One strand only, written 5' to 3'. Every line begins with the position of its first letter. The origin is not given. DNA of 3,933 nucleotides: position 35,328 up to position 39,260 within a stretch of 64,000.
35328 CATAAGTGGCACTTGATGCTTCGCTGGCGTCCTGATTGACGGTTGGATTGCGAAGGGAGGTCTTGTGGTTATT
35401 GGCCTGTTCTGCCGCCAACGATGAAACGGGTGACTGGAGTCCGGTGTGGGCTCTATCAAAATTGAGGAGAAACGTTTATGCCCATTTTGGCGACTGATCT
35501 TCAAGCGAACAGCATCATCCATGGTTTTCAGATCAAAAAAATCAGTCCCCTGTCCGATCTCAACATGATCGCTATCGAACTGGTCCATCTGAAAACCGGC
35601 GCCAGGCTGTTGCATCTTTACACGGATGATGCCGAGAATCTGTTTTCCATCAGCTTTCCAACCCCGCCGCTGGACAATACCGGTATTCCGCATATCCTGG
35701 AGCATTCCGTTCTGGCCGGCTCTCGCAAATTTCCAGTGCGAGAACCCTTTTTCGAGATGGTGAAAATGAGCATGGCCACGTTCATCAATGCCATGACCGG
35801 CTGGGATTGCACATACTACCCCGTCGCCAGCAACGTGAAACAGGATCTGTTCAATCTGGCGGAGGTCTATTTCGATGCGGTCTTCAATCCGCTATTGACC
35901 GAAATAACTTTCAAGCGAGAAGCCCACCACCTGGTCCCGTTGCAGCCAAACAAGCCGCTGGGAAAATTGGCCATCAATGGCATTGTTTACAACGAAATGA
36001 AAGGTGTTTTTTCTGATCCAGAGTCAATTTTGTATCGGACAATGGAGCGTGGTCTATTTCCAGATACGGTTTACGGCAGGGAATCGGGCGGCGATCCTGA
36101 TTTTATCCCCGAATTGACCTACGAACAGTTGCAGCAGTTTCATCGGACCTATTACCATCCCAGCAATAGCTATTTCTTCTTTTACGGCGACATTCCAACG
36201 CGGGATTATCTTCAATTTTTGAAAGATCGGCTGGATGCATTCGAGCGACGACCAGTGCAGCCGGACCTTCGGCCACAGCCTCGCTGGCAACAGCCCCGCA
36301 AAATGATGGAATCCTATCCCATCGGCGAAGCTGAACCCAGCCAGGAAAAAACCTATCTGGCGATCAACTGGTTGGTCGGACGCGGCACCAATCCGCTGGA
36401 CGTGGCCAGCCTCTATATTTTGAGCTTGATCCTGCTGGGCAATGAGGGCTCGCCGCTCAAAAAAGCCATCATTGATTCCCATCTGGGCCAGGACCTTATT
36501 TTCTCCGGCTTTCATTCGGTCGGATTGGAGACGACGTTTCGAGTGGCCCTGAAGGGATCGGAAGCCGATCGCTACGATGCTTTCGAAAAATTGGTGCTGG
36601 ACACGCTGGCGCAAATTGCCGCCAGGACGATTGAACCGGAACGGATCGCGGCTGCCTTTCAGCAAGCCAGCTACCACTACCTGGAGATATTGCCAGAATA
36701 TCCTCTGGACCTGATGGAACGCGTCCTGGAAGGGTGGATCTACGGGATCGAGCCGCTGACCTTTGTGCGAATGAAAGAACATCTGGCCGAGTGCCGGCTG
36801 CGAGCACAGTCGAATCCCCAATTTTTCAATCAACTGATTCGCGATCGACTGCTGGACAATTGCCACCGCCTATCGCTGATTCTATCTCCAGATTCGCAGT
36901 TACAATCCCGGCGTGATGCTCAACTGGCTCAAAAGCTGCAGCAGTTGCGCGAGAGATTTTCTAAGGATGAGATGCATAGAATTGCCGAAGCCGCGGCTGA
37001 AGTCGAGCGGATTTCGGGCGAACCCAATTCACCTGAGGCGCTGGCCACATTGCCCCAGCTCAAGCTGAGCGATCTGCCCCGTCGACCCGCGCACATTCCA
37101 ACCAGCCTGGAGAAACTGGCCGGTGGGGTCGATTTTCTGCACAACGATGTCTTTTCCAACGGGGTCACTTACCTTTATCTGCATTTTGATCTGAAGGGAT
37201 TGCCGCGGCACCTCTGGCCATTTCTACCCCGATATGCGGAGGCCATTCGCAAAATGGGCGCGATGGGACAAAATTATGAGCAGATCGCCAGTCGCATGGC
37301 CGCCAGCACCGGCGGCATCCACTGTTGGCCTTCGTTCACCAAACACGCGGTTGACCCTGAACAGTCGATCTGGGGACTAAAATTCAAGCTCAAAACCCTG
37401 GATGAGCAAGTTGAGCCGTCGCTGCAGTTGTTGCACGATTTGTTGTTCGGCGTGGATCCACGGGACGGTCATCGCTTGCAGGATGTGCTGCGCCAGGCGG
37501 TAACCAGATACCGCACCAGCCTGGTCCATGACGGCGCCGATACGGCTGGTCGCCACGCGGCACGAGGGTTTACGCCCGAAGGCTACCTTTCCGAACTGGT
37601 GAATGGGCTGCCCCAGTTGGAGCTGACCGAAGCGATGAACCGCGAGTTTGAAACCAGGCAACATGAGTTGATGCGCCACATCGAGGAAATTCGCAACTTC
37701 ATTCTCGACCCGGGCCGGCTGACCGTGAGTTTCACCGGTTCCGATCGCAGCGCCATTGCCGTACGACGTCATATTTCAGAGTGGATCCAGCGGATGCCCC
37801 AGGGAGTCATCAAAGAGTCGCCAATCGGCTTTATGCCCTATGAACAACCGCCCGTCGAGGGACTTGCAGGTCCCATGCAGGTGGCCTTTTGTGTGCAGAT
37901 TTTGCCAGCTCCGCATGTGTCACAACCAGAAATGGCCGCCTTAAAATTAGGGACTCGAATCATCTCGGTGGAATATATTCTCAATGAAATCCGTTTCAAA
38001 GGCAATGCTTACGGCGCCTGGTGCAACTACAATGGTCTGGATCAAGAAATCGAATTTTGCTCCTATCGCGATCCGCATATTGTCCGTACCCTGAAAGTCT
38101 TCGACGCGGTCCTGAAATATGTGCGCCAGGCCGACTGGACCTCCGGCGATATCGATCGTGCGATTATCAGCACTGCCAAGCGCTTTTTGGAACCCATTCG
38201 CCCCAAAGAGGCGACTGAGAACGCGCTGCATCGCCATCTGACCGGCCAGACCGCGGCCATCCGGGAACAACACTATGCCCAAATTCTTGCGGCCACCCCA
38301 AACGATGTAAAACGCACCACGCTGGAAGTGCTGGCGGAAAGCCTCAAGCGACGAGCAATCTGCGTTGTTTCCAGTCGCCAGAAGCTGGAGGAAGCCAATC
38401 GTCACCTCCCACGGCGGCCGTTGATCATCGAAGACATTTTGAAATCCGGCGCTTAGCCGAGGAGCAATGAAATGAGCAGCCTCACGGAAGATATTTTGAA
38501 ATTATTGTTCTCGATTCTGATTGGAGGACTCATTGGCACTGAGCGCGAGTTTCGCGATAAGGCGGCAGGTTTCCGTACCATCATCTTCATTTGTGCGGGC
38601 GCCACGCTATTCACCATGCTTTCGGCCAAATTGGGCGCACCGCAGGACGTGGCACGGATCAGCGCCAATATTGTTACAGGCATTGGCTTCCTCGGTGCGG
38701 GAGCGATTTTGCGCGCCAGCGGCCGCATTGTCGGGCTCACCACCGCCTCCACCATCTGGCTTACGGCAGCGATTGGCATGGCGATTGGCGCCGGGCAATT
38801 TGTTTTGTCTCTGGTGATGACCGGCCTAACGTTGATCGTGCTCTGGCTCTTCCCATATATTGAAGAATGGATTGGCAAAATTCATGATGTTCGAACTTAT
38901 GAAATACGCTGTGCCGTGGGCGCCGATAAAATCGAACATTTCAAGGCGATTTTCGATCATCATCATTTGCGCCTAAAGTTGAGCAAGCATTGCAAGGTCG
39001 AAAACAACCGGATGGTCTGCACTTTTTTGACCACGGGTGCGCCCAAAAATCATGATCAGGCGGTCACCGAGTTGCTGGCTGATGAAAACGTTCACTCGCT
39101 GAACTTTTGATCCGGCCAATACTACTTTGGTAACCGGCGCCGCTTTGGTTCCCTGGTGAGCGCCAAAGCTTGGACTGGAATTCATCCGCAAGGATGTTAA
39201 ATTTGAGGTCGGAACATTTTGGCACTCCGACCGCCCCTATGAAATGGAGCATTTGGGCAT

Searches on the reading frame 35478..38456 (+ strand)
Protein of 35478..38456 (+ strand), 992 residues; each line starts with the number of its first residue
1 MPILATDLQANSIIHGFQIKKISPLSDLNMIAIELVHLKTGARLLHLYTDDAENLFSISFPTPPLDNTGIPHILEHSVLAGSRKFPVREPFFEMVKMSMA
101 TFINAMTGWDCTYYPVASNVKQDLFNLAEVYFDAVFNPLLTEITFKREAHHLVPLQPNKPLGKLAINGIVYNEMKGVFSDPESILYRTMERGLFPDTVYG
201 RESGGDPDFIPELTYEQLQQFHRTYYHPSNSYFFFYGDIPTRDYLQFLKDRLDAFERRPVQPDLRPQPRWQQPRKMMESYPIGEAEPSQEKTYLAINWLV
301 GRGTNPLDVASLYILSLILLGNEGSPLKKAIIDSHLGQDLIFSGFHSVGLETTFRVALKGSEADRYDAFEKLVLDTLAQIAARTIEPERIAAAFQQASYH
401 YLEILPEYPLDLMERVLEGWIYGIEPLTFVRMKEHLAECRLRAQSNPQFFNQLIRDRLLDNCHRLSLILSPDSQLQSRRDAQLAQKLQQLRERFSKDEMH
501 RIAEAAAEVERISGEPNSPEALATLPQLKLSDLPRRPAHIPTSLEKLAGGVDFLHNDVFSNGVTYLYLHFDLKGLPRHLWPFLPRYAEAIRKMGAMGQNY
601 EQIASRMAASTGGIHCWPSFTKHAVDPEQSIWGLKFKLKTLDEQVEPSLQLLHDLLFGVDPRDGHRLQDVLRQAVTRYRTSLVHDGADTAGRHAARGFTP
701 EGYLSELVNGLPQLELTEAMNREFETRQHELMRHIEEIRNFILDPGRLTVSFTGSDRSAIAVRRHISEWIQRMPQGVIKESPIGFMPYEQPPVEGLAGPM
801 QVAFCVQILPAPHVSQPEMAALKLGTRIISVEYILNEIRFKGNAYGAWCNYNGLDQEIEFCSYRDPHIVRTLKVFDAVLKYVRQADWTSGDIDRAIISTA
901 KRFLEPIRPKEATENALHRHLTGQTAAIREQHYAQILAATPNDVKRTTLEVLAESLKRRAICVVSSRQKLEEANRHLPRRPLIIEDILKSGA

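Call 9: search_protein_families(library=pfam, proteins=[window:35478-38456:+], max_evalue=0.01)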
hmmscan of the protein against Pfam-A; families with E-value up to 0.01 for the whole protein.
window:35478-38456:+ (992 aa): 4 families
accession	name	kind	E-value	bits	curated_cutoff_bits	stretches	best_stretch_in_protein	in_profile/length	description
PF08367.16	M16C_assoc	-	3.4e-49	167.7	25.3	1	469-717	1-249/252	Peptidase M16C associated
PF05193.26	Peptidase_M16_C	-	2.8e-25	89.7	23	1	213-393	2-177/181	Peptidase M16 inactive domain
PF22516.1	PreP_C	-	1.9e-19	70.3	27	1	828-966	36-172/173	PreP C-terminal domain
PF00675.25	Peptidase_M16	-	0.00041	20.7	22.3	1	66-149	29-109/149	Insulinase (Peptidase family M16)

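Call 12: find_encoding_contigs(protein=window:35478-38456:+, flank=3000, max_places=6)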
Protein window:35478-38456:+ (992 aa): 1 contig read that carries it; 1 place shown.
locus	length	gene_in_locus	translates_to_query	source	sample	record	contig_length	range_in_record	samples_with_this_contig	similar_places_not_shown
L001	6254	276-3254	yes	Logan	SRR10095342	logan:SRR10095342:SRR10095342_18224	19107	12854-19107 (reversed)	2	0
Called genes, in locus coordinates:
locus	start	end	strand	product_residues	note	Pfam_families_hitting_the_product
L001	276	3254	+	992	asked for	PF05193:Peptidase_M16_C, PF08367:M16C_assoc, PF22516:PreP_C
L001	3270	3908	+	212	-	PF02308:MgtC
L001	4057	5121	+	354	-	PF00144:Beta-lactamase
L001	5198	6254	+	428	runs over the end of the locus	PF00483:NTP_transferase, PF12804:NTP_transf_3 (weak), PF25247:LbH_GLGC, PF24894:Hexapep_GlmU (faint), PF25084:LbH_EIF2B (faint), PF25087:GMPPB_C (faint)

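Call 13: find_related_loci(query=window:35478-38456:+, collection=genome_contigs, flank=4000)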
Query window:35478-38456:+ (992 aa) in genome_contigs; peptide patterns used: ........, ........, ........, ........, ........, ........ (x = any residue, [..] = any of these).
48 stretches matched a pattern; 36 encode a relative of the query (tblastn E <= 1e-3); 35 distinct loci.
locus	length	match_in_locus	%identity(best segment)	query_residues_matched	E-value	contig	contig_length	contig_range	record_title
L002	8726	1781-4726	64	1-982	0e+0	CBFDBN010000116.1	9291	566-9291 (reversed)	MAG TPA_asm: uncultured bacterium isolate SRR26215676_binner13_Refined_113 genome assembly, contig: ERZ25073495.6029, wh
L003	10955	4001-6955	60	6-991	0e+0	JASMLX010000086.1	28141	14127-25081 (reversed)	MAG: Candidatus Poribacteria bacterium isolate Arabian9_MAG_50 NODE_86_length_28141_cov_5.888291, whole genome shotgun s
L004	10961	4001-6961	56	7-988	0e+0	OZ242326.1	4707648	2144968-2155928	MAG: Candidatus Poribacteria bacterium isolate 51771988-02c0-4c83-b383-74e9f226940d genome assembly, chromosome: 1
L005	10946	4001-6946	52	8-991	0e+0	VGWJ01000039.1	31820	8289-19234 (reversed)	MAG: Lentisphaerae bacterium isolate M_DeepCast_400m_m2_230 M_DeepCast_400m_m2_230_Ga0194112_10001729, whole genome shot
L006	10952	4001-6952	53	7-990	0e+0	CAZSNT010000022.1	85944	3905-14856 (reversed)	MAG TPA_asm: uncultured Victivallales bacterium isolate SRP167671_co1_107 genome assembly, contig: NODE_252_length_85944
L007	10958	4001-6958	85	4-989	0e+0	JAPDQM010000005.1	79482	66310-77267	MAG: candidate division KSB1 bacterium isolate JZ4_201803_bins_154 JZ-4_201803_bins_154_scaffold_5, whole genome shotgun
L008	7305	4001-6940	51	8-988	0e+0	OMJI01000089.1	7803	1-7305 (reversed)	Verrucomicrobia bacterium isolate AM_0936 genome assembly, contig: k99_1061355, whole genome shotgun sequence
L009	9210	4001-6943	51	8-988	0e+0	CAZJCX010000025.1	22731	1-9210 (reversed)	MAG TPA_asm: uncultured Verrucomicrobiota bacterium isolate SRP290908_co1_105 genome assembly, contig: NODE_2858_length_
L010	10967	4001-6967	51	2-988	0e+0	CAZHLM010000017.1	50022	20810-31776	MAG TPA_asm: uncultured Verrucomicrobiota bacterium isolate binchicken_co58_141 genome assembly, contig: NODE_534_length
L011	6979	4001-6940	49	8-989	0e+0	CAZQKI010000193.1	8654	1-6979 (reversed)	MAG TPA_asm: uncultured Lentisphaerales bacterium isolate SRP272421_co1_165 genome assembly, contig: NODE_28703_length_8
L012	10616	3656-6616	49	1-990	0e+0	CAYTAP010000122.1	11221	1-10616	MAG TPA_asm: uncultured Tepidisphaeraceae bacterium isolate SRP263991_co5_118 genome assembly, contig: NODE_11365_length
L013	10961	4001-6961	51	3-988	0e+0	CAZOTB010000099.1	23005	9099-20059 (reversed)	MAG TPA_asm: uncultured Verrucomicrobiota bacterium isolate binchicken_co107_139 genome assembly, contig: NODE_5549_leng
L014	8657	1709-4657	50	6-988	0e+0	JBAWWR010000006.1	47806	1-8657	MAG: Verrucomicrobiota bacterium isolate ELA042 MAG042_6, whole genome shotgun sequence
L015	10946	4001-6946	50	7-988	0e+0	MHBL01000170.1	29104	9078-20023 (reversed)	MAG: Lentisphaerae bacterium RIFOXYA12_64_32 RifOxyA12_Lentisphaerae_64_32_updatedv2_251, whole genome shotgun sequence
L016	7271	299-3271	50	1-991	0e+0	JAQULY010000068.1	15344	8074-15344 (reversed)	MAG: Kiritimatiellae bacterium isolate STD1_141 NODE_9449_length_15344_cov_2.597884_Sandtown_D1, whole genome shotgun se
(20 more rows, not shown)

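Call 44: find_homologous_proteins(query=window:35478-38453:+, max_evalue=1e-100)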
Query window:35478-38453:+ (992 aa): 7651 proteins with E <= 1e-100 among 8000 candidates; the best 120 are listed.
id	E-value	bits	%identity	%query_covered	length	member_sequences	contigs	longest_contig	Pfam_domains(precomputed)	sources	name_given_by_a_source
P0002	0.0e+0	2241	97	100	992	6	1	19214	PF22516.2,PF05193.27,PF08367.17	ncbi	-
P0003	0.0e+0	1972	85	99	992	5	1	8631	PF22516.2,PF05193.27,PF08367.17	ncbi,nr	ncbi:MAG: insulinase family protein [candidate division KSB1 bacterium]|nr:insulinase family protein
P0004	0.0e+0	1534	65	100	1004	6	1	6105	PF22516.2,PF05193.27,PF08367.17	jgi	jgi:Zn-dependent M16 (insulinase) family peptidase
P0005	0.0e+0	1529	66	100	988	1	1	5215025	PF22516.2,PF00675.26,PF05193.27,PF08367.17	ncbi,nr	ncbi:MAG: insulinase family protein [bacterium]|nr:MAG: insulinase family protein [bacterium]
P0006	0.0e+0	1523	66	100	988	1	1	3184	PF22516.2,PF05193.27,PF08367.17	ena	-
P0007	0.0e+0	1520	66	100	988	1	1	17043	PF22516.2,PF00675.26,PF05193.27,PF08367.17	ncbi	-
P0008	0.0e+0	1518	66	100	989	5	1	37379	PF22516.2,PF05193.27,PF08367.17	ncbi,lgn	-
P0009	0.0e+0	1511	65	100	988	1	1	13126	PF22516.2,PF00675.26,PF05193.27,PF08367.17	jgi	-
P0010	0.0e+0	1507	64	100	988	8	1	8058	PF22516.2,PF00675.26,PF05193.27,PF08367.17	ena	-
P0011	0.0e+0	1501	64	100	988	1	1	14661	PF22516.2,PF00675.26,PF05193.27,PF08367.17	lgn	-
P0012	0.0e+0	1498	64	100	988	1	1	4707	PF22516.2,PF05193.27,PF08367.17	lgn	-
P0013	0.0e+0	1493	65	100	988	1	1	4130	PF22516.2,PF00675.26,PF05193.27,PF08367.17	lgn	-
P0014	0.0e+0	1492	64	100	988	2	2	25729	PF22516.2,PF05193.27,PF08367.17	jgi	-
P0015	0.0e+0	1489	65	100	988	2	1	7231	PF22516.2,PF00675.26,PF05193.27,PF08367.17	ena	-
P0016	0.0e+0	1482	64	99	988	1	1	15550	PF22516.2,PF00675.26,PF05193.27,PF08367.17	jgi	-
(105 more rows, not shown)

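Call 45: find_encoding_contigs(protein=P0002, flank=10000, max_places=6)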
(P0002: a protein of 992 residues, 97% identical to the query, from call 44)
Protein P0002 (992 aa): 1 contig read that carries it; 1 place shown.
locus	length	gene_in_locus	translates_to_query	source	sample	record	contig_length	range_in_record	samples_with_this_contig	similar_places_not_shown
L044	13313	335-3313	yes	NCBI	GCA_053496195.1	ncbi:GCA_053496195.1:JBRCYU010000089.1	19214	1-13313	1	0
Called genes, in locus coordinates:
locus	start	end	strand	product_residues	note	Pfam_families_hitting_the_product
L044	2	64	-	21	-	?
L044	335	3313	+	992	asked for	PF05193:Peptidase_M16_C, PF08367:M16C_assoc, PF22516:PreP_C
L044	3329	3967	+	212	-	PF02308:MgtC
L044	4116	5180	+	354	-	PF00144:Beta-lactamase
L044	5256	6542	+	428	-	PF00483:NTP_transferase, PF12804:NTP_transf_3 (weak), PF25247:LbH_GLGC, PF24894:Hexapep_GlmU (faint), PF25084:LbH_EIF2B (faint), PF25087:GMPPB_C (faint)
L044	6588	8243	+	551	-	PF06826:Asp-Al_Ex, PF02080:TrkA_C, PF06826:Asp-Al_Ex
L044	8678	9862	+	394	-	PF00583:Acetyltransf_1 (faint)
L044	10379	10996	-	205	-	PF03446:NAD_binding_2 (weak), PF03807:F420_oxidored, PF10727:Rossmann-like (weak)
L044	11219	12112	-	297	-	PF01370:Epimerase (weak), PF02254:TrkA_N (weak), PF05368:NmrA, PF13460:NAD_binding_10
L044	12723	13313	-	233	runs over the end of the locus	PF09365:DUF2461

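Call 46: list_cluster_members(proteins=[P0002])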
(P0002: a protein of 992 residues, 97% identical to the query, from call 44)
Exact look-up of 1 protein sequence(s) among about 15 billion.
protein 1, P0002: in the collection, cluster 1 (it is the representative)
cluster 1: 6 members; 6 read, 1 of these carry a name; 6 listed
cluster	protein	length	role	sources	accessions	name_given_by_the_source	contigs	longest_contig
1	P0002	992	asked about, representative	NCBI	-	-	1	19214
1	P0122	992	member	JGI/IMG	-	Zn-dependent M16 (insulinase) family peptidase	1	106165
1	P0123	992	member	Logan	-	-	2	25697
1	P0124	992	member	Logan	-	-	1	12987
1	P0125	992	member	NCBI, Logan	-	-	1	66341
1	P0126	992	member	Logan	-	-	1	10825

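Call 47: find_encoding_contigs(protein=P0125, flank=3000, max_places=6)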
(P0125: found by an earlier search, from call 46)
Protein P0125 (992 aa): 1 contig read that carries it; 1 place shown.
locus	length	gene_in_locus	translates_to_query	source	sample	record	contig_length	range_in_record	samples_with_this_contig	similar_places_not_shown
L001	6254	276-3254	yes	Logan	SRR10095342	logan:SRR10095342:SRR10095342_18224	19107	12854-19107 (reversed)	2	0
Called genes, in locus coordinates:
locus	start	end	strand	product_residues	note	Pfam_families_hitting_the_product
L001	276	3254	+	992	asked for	PF05193:Peptidase_M16_C, PF08367:M16C_assoc, PF22516:PreP_C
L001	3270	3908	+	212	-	PF02308:MgtC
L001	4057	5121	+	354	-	PF00144:Beta-lactamase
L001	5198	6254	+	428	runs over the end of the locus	PF00483:NTP_transferase, PF12804:NTP_transf_3 (weak), PF25247:LbH_GLGC, PF24894:Hexapep_GlmU (faint), PF25084:LbH_EIF2B (faint), PF25087:GMPPB_C (faint)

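Call 48: find_encoding_contigs(protein=P0123, flank=3000, max_places=6)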
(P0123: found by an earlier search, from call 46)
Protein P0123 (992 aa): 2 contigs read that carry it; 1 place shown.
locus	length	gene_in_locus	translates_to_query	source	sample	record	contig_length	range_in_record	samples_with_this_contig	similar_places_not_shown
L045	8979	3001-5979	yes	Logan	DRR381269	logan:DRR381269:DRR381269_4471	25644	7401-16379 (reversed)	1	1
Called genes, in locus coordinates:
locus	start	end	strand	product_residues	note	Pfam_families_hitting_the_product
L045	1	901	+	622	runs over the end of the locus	PF02730:AFOR_N, PF01314:AFOR_C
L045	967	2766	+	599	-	PF00501:AMP-binding, PF23562:AMP-binding_C_3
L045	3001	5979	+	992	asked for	PF05193:Peptidase_M16_C, PF08367:M16C_assoc, PF22516:PreP_C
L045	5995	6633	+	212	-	PF02308:MgtC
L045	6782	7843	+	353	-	PF00144:Beta-lactamase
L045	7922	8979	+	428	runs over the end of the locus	PF00483:NTP_transferase, PF12804:NTP_transf_3 (weak), PF25247:LbH_GLGC, PF24894:Hexapep_GlmU (faint), PF25084:LbH_EIF2B (faint), PF25087:GMPPB_C (faint)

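Call 51: find_encoding_contigs(protein=P0124, flank=3000, max_places=6)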
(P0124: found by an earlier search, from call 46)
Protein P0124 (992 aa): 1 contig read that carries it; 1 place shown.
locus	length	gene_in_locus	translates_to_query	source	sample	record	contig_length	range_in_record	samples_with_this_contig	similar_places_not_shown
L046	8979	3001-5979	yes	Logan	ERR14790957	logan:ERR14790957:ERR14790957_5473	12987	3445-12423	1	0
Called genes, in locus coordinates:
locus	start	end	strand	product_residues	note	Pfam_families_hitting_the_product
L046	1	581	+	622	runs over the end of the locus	PF02730:AFOR_N, PF01314:AFOR_C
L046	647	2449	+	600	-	PF00501:AMP-binding, PF23562:AMP-binding_C_3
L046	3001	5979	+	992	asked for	PF05193:Peptidase_M16_C, PF08367:M16C_assoc, PF22516:PreP_C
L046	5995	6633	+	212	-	PF02308:MgtC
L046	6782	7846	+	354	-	PF00144:Beta-lactamase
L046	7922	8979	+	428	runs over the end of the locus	PF00483:NTP_transferase, PF12804:NTP_transf_3 (weak), PF25247:LbH_GLGC, PF24894:Hexapep_GlmU (faint), PF25084:LbH_EIF2B (faint), PF25087:GMPPB_C (faint)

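Call 52: find_encoding_contigs(protein=P0126, flank=3000, max_places=6)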
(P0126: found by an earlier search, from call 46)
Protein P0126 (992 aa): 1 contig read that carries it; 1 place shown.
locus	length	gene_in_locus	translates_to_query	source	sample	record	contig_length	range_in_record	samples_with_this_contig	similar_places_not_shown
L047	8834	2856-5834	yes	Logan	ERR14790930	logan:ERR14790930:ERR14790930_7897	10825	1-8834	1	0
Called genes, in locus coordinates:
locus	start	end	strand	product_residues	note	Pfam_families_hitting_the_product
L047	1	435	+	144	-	?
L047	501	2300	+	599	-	PF00501:AMP-binding, PF23562:AMP-binding_C_3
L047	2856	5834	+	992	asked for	PF05193:Peptidase_M16_C, PF08367:M16C_assoc, PF22516:PreP_C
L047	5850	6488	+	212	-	PF02308:MgtC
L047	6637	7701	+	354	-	PF00144:Beta-lactamase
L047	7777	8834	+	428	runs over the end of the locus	PF00483:NTP_transferase, PF12804:NTP_transf_3 (weak), PF25247:LbH_GLGC, PF24894:Hexapep_GlmU (faint), PF25084:LbH_EIF2B (faint), PF25087:GMPPB_C (faint)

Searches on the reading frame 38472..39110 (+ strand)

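Call 9: search_protein_families(library=pfam, proteins=[window:38472-39110:+], max_evalue=0.01)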
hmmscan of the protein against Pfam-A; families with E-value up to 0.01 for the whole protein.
window:38472-39110:+ (212 aa): 1 family
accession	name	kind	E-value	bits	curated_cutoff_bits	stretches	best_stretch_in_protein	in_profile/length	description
PF02308.21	MgtC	-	1.4e-36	126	31.4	1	11-132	1-120/121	MgtC family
